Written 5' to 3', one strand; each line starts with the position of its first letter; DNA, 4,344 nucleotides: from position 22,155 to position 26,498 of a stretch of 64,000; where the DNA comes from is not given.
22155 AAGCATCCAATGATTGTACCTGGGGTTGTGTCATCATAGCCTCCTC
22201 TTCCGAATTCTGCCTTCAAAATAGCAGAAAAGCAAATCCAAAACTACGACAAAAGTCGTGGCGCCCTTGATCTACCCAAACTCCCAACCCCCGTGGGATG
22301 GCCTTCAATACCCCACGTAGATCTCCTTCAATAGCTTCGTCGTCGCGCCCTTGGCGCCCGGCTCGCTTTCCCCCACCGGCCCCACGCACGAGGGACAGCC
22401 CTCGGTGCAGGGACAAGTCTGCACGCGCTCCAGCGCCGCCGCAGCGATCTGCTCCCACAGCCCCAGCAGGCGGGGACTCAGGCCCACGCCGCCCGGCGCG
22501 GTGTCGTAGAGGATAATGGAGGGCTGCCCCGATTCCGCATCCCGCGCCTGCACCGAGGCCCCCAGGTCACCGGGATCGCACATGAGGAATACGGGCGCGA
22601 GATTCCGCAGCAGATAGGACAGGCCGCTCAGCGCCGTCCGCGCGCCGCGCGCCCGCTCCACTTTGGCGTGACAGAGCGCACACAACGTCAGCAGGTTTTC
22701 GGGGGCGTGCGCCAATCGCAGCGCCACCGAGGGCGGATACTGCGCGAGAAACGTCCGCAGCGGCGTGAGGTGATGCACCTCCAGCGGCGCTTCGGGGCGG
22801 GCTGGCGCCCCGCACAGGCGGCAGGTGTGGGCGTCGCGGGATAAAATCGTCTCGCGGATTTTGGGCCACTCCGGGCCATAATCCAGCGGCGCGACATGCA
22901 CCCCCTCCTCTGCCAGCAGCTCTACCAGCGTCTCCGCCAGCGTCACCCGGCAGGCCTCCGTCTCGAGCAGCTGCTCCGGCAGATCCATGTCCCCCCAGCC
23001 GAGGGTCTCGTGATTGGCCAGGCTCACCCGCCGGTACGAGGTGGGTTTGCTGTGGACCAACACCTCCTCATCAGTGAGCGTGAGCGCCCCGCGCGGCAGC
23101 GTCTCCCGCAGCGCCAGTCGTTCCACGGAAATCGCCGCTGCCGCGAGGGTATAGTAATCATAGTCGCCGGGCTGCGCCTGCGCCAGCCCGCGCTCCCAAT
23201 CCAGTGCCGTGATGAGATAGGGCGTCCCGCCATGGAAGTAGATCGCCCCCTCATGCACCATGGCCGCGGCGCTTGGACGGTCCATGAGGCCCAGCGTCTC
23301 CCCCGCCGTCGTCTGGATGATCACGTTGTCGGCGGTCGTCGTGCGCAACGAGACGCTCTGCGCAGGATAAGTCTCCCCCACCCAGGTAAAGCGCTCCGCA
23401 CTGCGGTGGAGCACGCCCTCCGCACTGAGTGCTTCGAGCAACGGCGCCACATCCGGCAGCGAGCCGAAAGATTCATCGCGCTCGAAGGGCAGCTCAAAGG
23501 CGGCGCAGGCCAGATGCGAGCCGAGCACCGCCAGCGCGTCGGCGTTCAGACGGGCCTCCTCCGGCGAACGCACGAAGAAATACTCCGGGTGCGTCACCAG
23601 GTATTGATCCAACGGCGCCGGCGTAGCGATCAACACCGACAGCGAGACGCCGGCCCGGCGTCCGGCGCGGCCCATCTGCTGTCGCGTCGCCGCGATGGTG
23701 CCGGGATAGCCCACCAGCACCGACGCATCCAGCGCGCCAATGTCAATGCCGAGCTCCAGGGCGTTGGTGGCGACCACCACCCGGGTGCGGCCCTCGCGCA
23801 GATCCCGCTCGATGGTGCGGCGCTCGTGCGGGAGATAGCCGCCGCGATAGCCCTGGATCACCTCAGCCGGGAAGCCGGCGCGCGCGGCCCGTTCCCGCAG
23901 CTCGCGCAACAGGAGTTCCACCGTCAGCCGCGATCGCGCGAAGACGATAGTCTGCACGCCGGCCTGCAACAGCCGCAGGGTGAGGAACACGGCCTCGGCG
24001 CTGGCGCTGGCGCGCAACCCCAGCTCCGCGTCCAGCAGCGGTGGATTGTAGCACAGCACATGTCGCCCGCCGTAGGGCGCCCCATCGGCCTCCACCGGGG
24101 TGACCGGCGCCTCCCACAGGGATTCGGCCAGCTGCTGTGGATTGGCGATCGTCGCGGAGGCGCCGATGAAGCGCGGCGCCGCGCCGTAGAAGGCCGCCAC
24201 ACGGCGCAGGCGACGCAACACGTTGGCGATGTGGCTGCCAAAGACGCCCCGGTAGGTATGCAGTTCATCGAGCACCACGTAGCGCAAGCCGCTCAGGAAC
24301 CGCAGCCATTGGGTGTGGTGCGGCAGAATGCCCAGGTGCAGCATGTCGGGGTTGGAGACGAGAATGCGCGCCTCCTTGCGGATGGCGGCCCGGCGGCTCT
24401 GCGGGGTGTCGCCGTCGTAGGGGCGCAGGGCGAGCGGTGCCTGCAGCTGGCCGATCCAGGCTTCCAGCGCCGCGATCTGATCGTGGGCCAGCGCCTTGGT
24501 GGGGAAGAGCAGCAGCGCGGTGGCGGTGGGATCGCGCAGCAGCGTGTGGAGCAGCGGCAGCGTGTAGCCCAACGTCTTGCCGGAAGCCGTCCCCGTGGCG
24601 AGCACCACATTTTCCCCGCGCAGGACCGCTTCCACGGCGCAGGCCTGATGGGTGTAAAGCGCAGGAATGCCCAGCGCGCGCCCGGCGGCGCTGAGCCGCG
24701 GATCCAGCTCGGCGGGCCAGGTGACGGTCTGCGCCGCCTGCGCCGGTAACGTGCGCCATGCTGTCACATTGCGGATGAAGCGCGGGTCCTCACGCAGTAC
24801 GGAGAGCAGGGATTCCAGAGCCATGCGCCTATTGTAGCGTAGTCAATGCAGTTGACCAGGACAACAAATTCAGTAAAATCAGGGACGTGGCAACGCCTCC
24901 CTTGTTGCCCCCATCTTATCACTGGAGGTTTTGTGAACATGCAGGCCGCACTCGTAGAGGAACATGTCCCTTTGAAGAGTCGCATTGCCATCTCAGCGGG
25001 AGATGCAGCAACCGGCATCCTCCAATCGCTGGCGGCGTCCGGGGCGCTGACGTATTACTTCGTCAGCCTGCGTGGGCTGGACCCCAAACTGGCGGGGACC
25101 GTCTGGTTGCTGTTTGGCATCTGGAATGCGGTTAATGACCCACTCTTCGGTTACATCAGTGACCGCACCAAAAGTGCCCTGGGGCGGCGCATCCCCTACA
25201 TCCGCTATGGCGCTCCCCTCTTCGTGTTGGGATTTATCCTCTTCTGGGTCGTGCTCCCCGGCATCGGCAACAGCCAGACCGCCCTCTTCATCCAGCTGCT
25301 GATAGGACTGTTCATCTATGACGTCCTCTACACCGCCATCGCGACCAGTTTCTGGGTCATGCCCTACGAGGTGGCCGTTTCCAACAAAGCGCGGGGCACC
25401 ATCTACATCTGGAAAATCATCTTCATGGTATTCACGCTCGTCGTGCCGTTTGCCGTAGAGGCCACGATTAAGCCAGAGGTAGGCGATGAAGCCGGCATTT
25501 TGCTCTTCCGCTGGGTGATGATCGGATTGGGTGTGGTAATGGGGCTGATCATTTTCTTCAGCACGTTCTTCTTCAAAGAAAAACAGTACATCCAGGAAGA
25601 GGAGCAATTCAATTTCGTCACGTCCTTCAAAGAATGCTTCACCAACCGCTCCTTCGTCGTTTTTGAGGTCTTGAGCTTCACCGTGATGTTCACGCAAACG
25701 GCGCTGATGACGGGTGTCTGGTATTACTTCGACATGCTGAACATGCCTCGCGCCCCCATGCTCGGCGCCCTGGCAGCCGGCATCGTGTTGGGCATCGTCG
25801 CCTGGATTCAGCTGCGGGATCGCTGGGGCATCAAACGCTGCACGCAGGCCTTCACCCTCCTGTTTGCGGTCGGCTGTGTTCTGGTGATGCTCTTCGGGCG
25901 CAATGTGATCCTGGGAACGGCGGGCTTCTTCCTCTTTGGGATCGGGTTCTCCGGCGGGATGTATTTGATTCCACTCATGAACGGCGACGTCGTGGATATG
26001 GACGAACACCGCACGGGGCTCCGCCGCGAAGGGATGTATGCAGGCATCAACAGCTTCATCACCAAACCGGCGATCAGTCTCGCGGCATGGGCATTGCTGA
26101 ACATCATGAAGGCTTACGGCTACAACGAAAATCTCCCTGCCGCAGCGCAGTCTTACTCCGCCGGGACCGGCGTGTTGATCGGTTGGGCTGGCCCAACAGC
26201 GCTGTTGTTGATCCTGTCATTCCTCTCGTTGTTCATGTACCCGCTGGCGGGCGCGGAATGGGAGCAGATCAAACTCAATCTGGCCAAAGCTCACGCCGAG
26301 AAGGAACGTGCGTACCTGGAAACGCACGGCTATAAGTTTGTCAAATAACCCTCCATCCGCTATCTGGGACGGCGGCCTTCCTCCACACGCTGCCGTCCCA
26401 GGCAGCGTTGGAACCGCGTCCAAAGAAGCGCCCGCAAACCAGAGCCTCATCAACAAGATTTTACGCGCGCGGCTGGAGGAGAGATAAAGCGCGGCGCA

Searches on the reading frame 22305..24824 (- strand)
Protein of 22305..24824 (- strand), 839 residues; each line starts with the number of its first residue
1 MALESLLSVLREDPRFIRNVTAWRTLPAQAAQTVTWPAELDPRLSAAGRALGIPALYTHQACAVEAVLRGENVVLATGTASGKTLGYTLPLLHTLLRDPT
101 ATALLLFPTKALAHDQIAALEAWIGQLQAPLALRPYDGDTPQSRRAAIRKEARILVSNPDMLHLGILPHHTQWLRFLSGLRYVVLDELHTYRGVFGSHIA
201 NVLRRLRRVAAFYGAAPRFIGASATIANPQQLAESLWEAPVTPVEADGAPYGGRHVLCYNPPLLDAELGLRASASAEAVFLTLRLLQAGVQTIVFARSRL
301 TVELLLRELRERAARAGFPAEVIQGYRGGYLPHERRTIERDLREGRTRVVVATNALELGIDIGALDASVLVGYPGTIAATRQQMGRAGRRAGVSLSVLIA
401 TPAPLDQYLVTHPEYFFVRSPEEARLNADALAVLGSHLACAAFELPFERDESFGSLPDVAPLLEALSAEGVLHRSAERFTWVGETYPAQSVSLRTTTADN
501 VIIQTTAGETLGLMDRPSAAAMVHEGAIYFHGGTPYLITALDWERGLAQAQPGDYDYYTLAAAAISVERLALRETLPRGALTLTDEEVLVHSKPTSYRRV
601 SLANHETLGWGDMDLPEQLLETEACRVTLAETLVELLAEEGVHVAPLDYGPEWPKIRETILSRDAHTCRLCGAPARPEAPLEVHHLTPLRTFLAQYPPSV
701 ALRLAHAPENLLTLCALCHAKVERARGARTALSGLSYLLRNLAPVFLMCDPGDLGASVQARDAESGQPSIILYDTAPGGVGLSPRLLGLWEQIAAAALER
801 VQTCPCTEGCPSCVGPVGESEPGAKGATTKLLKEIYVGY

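Call 92: search_protein_families(library=pfam, proteins=[window:22305-24824:-], max_evalue=0.00001)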
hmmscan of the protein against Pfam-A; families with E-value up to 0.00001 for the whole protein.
window:22305-24824:- (839 aa): 4 families
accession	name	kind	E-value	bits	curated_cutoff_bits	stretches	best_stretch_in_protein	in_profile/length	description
PF00270.35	DEAD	-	6.4e-31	107.8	26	1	58-230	2-165/167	DEAD/DEAH box helicase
PF09369.15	MZB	-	2.1e-21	76.9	24.2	1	735-814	1-80/80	MrfA Zn-binding domain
PF00271.37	Helicase_C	-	3e-15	56.8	23.5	1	286-390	12-109/110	Helicase conserved C-terminal domain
PF22982.3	WHD_HRQ1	-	3.5e-09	38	27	1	428-495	3-69/70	ATP-dependent helicase HRQ1, winged helix domain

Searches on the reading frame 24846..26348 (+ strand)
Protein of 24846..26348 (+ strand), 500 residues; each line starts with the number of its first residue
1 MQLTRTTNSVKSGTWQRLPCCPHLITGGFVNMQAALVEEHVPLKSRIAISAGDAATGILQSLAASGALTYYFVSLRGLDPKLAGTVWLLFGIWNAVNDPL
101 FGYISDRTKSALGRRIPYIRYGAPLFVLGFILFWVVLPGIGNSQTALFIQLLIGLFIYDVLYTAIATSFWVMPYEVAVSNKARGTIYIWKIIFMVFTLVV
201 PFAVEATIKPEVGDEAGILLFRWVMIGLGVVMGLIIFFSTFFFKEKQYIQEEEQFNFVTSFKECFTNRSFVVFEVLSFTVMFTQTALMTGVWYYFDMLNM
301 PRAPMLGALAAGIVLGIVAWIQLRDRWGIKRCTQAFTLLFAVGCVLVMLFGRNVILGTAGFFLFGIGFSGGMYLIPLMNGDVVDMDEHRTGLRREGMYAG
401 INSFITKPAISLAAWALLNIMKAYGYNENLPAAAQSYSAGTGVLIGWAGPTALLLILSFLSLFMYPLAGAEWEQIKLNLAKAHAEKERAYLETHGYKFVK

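Call 92: search_protein_families(library=pfam, proteins=[window:24846-26348:+], max_evalue=0.00001)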
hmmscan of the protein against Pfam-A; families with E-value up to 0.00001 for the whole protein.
window:24846-26348:+ (500 aa): 2 families
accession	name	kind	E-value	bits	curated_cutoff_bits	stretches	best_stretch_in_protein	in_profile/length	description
PF13347.12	MFS_2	-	1.4e-53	182.5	27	1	50-467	3-425/427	MFS/sugar transport protein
PF07690.21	MFS_1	-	1.1e-08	34.8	33.4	1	217-385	142-322/347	Major Facilitator Superfamily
